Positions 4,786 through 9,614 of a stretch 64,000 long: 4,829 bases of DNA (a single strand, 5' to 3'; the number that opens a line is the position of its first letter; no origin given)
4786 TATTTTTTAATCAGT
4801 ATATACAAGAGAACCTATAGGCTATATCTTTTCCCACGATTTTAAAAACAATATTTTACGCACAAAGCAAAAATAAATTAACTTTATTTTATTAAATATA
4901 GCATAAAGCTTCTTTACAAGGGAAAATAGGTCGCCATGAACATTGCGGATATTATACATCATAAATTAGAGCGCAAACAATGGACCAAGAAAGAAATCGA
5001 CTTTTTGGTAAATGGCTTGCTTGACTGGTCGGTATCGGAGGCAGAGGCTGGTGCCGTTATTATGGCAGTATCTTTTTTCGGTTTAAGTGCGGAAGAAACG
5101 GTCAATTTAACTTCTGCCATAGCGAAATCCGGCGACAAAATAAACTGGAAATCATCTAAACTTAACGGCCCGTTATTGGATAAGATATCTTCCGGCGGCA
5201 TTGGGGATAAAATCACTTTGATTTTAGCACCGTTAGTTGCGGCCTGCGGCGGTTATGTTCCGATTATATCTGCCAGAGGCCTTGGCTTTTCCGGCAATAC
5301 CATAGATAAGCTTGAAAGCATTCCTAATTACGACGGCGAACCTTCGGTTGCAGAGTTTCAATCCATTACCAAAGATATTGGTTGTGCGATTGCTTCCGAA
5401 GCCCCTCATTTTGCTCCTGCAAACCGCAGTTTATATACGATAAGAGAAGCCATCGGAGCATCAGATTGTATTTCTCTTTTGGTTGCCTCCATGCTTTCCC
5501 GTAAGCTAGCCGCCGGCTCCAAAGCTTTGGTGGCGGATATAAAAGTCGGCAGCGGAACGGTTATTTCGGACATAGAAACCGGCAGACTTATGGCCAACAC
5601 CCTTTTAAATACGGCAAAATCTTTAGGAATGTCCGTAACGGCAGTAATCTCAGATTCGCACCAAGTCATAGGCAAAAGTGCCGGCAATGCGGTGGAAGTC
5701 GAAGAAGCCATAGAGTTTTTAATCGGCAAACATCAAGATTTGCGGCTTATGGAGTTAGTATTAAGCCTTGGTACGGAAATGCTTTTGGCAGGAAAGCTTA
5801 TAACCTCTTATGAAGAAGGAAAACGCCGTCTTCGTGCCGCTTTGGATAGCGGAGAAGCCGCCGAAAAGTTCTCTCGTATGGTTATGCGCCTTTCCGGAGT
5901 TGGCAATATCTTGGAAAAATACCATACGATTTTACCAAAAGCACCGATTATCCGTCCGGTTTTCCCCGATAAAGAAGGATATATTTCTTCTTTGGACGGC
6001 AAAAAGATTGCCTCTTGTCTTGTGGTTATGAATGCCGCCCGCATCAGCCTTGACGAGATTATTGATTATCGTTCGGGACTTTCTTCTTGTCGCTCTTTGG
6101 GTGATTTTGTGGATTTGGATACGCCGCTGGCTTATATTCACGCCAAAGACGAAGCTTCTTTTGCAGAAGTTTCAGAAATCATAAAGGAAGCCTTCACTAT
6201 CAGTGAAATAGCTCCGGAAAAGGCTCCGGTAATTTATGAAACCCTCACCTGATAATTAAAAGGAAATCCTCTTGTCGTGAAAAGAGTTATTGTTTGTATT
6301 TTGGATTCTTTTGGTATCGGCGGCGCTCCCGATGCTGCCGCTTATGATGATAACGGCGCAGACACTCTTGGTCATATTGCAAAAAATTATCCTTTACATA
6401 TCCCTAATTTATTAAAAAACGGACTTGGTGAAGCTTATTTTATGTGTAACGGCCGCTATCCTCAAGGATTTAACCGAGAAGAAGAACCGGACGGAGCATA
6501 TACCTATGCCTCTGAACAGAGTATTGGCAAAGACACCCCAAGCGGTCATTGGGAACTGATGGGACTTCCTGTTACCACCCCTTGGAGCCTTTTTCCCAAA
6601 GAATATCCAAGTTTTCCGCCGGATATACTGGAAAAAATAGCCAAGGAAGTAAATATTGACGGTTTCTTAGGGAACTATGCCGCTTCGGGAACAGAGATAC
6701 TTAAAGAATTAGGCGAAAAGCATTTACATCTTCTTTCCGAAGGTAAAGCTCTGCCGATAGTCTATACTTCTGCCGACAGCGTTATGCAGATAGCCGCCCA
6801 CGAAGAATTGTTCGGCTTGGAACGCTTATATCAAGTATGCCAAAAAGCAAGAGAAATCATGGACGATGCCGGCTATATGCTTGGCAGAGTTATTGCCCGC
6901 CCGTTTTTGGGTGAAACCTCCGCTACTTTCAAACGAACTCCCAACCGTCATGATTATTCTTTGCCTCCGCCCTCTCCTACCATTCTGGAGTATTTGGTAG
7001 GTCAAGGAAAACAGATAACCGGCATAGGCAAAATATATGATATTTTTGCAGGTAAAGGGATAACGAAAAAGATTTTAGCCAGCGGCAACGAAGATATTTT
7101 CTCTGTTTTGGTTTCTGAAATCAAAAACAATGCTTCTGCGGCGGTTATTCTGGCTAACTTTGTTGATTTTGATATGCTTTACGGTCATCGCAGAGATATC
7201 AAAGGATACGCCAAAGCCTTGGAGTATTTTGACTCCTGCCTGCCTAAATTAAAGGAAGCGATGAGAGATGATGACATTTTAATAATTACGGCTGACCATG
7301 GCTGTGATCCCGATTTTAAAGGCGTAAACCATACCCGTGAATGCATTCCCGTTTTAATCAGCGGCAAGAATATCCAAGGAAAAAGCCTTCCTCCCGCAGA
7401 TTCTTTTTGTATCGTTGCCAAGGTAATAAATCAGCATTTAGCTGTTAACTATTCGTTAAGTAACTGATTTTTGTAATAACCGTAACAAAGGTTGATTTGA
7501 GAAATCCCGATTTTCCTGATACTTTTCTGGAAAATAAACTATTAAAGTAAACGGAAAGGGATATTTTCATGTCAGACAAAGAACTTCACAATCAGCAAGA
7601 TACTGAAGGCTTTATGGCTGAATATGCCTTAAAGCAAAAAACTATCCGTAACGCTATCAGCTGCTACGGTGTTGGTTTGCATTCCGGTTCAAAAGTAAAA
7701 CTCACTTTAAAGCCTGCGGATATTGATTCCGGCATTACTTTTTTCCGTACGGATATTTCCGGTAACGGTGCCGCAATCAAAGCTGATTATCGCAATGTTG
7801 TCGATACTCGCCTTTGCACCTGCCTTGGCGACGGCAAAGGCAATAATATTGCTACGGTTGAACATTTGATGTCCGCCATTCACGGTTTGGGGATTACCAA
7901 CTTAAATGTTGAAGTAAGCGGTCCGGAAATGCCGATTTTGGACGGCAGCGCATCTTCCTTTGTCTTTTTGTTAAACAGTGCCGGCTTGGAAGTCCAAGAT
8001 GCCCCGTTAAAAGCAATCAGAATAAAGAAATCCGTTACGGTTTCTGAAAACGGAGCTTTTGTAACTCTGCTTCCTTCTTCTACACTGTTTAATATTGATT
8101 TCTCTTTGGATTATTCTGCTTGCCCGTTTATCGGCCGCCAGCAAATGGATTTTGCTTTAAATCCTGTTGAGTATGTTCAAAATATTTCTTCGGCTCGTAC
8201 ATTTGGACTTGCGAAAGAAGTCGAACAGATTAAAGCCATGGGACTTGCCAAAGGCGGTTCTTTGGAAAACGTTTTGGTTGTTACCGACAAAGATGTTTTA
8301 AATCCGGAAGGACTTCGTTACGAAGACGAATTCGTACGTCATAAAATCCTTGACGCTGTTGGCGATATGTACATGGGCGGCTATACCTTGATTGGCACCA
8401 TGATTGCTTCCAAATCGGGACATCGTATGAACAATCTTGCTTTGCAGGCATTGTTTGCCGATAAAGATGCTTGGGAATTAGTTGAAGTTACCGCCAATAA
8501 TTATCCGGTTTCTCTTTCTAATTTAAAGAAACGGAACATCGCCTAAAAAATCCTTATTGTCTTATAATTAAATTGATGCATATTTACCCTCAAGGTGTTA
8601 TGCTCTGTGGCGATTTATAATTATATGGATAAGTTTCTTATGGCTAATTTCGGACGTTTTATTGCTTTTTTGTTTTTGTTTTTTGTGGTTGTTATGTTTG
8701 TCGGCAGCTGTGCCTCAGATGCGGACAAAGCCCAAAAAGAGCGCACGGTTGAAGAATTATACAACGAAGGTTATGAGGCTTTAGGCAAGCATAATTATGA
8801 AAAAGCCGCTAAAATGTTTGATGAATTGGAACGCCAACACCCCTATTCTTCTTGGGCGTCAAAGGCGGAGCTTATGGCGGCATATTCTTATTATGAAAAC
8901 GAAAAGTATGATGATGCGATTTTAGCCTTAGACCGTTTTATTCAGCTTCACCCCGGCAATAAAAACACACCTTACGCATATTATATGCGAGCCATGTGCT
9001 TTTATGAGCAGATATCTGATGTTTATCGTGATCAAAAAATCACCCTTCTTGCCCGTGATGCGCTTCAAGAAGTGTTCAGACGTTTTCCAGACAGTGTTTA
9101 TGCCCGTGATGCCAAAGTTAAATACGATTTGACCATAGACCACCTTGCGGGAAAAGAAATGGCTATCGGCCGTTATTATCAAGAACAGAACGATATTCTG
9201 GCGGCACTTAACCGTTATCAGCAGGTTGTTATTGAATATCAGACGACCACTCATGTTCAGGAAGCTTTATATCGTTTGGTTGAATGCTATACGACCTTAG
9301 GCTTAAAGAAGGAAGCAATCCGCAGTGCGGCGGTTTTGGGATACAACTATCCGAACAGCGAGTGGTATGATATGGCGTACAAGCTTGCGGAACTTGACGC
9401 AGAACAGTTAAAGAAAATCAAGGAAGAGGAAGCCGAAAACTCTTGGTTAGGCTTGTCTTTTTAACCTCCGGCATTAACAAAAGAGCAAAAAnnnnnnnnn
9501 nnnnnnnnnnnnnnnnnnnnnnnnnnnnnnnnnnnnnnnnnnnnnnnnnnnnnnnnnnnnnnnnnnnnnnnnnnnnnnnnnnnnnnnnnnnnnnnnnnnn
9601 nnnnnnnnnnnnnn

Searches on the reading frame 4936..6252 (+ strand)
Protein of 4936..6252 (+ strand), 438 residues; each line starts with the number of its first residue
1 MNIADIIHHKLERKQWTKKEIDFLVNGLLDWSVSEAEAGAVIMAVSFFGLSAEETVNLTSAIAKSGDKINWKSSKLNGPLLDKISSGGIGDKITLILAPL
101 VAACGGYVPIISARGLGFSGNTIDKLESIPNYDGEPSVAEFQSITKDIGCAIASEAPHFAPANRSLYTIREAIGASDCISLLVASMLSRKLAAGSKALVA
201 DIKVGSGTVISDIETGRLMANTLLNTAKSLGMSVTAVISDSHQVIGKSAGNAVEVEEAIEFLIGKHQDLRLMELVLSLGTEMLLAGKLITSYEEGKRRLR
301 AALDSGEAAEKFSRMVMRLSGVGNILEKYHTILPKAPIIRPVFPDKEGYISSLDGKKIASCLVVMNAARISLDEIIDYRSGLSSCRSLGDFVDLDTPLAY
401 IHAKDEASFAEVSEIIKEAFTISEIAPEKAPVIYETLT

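Call 17: search_protein_families(library=pfam, proteins=[window:4936-6252:+], max_evalue=0.00001)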
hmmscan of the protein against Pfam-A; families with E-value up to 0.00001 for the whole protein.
window:4936-6252:+ (438 aa): 3 families
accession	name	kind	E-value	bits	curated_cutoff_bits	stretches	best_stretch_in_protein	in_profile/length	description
PF00591.27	Glycos_transf_3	-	1.3e-25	90.9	27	1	78-308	2-252/253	Glycosyl transferase family, a/b domain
PF02885.22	Glycos_trans_3N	-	1.3e-11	44.5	26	1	5-66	2-63/63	Glycosyl transferase family, helical bundle domain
PF07831.19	PYNP_C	-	2.5e-09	37.1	27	1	349-423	1-75/75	Pyrimidine nucleoside phosphorylase C-terminal domain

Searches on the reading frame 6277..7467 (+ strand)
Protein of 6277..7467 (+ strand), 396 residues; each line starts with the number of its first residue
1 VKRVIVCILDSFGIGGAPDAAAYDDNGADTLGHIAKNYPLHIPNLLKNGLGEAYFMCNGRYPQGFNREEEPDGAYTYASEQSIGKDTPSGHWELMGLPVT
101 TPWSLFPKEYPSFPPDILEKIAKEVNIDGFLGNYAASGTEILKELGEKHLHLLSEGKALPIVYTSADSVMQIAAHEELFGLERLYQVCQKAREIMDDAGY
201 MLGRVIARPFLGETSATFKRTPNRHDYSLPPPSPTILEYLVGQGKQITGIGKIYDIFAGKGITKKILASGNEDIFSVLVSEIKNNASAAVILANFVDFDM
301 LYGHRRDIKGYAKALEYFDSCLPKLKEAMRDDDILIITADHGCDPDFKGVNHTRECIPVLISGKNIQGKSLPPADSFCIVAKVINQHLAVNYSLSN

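Call 17: search_protein_families(library=pfam, proteins=[window:6277-7467:+], max_evalue=0.00001)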
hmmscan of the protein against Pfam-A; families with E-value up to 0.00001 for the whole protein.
window:6277-7467:+ (396 aa): 1 family
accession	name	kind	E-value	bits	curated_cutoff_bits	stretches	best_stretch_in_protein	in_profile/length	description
PF01676.23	Metalloenzyme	-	2.1e-37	129.4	24.3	1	2-391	1-251/252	Metalloenzyme superfamily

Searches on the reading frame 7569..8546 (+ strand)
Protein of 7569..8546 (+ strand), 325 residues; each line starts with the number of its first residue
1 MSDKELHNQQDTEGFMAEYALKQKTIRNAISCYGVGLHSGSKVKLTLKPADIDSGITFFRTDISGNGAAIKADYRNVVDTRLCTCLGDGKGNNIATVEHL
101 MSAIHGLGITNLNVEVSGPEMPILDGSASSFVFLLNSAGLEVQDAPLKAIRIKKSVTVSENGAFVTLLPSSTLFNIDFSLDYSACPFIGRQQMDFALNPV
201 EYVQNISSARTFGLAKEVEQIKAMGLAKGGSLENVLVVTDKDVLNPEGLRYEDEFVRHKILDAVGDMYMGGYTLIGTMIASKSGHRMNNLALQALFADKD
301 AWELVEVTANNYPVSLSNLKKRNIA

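Call 17: search_protein_families(library=pfam, proteins=[window:7569-8546:+], max_evalue=0.00001)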
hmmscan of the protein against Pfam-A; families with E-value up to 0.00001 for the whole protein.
window:7569-8546:+ (325 aa): 1 family
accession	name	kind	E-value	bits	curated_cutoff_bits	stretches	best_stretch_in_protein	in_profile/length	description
PF03331.19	LpxC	-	3.5e-101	338.7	27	1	23-296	1-267/268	UDP-3-O-acyl N-acetylglycosamine deacetylase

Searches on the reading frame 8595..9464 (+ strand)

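Call 17: search_protein_families(library=pfam, proteins=[window:8595-9464:+], max_evalue=0.00001)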
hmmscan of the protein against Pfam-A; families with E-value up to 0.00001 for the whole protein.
window:8595-9464:+ (289 aa): 7 families
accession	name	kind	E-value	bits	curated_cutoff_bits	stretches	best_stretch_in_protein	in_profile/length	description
PF13525.12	YfiO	-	1.9e-51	175.2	25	1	50-243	3-199/203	Outer membrane lipoprotein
PF13512.12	TPR_18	-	3.9e-17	63.2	21.9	1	49-175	7-143/145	Tetratricopeptide repeat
PF13174.12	TPR_6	-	2.3e-15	56.6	26.3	0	91-121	2-32/33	Tetratricopeptide repeat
PF13432.12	TPR_16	-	5.3e-15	56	32.7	0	93-139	1-44/65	Tetratricopeptide repeat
PF14559.12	TPR_19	-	6.5e-07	30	25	0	197-259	3-63/68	Tetratricopeptide repeat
PF13428.12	TPR_14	-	8.1e-07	29.6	23.5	0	93-122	5-34/44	Tetratricopeptide repeat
PF09976.15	TPR_21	-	8.2e-06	26.1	25.5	1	18-117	6-104/193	Tetratricopeptide repeat-like domain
